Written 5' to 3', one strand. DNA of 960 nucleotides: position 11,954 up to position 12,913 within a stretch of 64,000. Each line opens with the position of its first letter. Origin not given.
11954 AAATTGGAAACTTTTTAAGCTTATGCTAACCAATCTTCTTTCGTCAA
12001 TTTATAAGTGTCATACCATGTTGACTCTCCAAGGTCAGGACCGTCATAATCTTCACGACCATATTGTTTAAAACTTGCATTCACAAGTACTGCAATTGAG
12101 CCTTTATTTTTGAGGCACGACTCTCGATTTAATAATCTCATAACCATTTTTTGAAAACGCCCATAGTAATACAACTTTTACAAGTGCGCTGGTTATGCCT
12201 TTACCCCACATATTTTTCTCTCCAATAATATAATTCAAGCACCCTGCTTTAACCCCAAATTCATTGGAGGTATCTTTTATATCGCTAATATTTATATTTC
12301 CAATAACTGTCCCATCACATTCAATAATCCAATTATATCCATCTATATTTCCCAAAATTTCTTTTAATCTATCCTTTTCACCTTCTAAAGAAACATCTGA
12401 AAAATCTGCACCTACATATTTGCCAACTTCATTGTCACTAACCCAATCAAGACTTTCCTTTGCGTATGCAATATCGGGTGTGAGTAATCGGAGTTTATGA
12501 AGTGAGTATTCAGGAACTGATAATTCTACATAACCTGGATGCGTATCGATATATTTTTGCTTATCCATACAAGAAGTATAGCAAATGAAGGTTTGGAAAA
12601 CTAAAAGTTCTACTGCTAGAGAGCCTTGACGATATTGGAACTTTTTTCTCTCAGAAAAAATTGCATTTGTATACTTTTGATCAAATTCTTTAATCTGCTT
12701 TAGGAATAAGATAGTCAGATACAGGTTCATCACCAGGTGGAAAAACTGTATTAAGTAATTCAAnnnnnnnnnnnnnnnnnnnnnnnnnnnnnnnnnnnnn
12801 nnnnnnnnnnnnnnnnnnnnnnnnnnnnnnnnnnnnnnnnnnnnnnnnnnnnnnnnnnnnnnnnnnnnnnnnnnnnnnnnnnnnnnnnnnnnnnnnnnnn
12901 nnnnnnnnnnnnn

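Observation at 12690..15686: OLD-family ATPase-TOPRIM nuclease with an uncharacterised 285-aa partner in a very AT-rich island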

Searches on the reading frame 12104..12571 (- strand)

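Call 60: search_protein_families(library=phrogs, proteins=[window:12104-12571:-], max_evalue=0.1)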
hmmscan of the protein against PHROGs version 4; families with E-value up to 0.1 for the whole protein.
window:12104-12571:- (155 aa): 2 families
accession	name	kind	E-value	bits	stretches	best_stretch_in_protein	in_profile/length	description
phrog_1249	-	other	0.00097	19.9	1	69-142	50-122/180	acetyltransferase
phrog_37721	-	unknown function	0.018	16.2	1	83-120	33-69/71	-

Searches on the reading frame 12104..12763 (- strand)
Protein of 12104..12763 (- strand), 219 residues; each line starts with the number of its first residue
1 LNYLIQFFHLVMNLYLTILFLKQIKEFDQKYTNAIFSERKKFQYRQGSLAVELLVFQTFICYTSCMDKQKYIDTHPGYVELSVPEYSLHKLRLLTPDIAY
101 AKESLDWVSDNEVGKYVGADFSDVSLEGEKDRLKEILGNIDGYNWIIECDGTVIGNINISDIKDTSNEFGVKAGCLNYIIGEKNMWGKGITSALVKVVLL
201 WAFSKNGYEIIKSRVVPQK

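Call 3: search_protein_families(library=pfam, proteins=[window:12104-12763:-], max_evalue=1)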
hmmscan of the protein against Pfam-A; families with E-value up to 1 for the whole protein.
window:12104-12763:- (219 aa): 5 families
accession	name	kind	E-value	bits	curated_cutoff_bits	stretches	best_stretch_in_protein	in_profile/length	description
PF13302.13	Acetyltransf_3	-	1.3e-11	45.8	25.4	1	91-215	2-121/138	Acetyltransferase (GNAT) domain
PF00583.31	Acetyltransf_1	-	7e-06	26.7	20.7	1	122-211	13-96/116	Acetyltransferase (GNAT) family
PF17460.7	RP854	-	0.0027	18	25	1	6-91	13-89/212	Uncharacterized protein RP854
PF13508.13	Acetyltransf_7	-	0.021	15.7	27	1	144-210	5-64/84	Acetyltransferase (GNAT) domain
PF13523.12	Acetyltransf_8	-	0.12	12.5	27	1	107-207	12-113/145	Acetyltransferase (GNAT) domain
